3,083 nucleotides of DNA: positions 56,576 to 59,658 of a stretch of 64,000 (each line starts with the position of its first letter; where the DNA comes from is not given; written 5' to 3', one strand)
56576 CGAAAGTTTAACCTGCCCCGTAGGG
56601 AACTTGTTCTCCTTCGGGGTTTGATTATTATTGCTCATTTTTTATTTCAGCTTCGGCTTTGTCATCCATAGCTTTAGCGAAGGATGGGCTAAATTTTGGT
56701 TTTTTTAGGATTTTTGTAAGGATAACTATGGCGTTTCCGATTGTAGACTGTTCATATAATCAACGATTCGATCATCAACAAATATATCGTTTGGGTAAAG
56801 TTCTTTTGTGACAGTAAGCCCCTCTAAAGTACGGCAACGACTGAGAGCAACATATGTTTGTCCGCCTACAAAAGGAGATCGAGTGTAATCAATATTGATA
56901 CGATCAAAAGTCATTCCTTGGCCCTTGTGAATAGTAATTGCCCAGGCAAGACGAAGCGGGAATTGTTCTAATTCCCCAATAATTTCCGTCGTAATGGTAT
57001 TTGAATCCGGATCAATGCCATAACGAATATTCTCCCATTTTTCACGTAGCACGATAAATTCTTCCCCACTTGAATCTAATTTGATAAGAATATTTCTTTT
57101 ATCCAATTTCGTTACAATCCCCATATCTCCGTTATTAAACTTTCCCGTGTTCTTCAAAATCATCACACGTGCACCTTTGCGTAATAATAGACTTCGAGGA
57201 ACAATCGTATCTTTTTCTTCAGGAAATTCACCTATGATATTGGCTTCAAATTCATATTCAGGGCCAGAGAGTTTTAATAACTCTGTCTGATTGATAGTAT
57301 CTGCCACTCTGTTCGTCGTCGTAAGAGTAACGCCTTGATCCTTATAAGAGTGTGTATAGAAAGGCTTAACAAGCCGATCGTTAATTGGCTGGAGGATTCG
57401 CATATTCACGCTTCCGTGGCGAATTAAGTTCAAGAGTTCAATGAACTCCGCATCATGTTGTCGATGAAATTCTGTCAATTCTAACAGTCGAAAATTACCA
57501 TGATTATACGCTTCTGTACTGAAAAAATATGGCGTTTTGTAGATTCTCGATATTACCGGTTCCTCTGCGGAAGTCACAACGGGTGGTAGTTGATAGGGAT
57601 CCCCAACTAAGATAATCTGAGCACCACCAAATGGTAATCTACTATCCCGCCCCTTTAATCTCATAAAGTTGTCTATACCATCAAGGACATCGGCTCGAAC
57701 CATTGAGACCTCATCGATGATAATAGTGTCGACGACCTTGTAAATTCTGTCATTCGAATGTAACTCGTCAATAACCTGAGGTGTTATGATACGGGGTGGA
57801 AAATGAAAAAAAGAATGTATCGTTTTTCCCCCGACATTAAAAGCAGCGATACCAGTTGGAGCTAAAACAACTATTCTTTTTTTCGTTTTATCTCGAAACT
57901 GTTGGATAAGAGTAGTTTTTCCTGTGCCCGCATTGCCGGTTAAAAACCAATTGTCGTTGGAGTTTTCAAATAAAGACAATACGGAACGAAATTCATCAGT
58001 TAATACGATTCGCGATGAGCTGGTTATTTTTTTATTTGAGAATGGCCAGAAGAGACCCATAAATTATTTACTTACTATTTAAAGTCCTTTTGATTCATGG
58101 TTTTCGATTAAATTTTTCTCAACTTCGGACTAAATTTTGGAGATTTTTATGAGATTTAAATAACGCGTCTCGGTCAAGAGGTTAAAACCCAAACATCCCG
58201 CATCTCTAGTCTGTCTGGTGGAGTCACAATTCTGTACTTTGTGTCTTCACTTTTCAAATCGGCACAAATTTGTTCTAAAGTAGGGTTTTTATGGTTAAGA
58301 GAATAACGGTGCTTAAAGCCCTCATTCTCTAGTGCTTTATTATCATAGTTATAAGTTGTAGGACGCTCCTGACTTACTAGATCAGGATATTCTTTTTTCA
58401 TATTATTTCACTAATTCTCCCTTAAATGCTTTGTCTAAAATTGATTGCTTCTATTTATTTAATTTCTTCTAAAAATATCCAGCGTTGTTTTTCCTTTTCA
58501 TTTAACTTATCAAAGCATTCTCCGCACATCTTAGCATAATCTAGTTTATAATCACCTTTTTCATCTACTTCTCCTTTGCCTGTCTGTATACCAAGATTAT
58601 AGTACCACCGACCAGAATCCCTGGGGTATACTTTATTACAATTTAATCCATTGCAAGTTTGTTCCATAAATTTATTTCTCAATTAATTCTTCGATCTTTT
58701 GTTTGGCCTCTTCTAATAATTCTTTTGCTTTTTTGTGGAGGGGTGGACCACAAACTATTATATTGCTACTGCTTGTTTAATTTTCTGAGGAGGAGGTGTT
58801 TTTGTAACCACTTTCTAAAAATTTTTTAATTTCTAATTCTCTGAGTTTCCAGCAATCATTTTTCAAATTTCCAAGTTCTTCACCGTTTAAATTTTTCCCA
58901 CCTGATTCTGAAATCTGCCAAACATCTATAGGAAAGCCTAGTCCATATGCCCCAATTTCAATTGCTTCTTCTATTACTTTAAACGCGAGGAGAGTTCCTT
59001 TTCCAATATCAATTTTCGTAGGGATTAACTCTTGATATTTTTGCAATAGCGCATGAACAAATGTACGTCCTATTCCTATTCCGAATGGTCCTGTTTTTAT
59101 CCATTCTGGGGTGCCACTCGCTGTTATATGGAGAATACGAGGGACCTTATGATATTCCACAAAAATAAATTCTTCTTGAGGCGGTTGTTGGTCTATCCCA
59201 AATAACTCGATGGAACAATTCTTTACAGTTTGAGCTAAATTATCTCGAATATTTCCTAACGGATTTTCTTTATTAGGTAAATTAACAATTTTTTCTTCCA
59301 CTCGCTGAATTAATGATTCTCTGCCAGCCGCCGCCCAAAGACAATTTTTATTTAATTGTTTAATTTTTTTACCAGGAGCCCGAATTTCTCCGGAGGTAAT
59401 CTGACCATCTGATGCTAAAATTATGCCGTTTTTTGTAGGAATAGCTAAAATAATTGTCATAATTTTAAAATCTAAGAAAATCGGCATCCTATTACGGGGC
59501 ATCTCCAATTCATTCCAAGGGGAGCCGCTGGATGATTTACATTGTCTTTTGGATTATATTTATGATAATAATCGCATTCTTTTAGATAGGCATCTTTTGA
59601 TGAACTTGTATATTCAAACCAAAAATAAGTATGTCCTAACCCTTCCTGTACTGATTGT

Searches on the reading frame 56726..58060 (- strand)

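Call 48: search_protein_families(library=pfam, proteins=[window:56726-58060:-], max_evalue=0.001)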
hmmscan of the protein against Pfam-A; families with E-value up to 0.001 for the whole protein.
window:56726-58060:- (444 aa): 10 families
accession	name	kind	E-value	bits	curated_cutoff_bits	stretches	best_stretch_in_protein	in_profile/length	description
PF05970.20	PIF1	-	3.7e-29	102.3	25.9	1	29-219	16-218/223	PIF1-like helicase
PF13604.12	AAA_30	-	6e-15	55.9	27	1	37-221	20-175/191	AAA domain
PF13245.12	AAA_19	-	3.8e-13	50.2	25.1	1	35-161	11-132/134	AAA domain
PF02689.20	Herpes_Helicase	-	1.8e-06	26.7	27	0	374-416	732-775/808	Helicase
PF01443.25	Viral_helicase1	-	2.2e-06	28.1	21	0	41-122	4-72/228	Viral superfamily 1 RNA helicase core domain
PF13401.12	AAA_22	-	5.3e-06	27.2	27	1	39-158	9-126/130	AAA domain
PF13086.12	AAA_11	-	6.7e-05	23.2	27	0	145-164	237-256/257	AAA domain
PF18335.7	SH3_13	-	7.7e-05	22.8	41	1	286-323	19-58/65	ATP-dependent RecD-like DNA helicase SH3 domain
PF13479.12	AAA_24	-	0.00022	21.6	27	1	38-130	5-85/195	AAA domain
PF13191.12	AAA_16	-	0.00033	21.6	32.6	1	23-65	8-55/167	AAA ATPase domain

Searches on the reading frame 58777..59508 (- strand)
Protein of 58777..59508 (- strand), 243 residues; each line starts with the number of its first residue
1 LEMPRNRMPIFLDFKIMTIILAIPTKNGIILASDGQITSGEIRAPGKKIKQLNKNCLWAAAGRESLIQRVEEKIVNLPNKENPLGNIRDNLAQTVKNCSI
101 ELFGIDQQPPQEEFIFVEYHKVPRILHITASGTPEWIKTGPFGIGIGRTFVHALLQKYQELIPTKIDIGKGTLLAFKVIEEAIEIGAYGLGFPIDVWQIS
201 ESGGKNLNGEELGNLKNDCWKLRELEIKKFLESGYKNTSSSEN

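Call 48: search_protein_families(library=pfam, proteins=[window:58777-59508:-], max_evalue=0.001)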
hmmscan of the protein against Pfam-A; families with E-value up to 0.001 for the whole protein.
window:58777-59508:- (243 aa): 1 family
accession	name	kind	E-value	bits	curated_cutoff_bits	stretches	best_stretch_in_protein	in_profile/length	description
PF00227.31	Proteasome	-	5.4e-08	33.1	22.4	1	19-185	6-176/189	Proteasome subunit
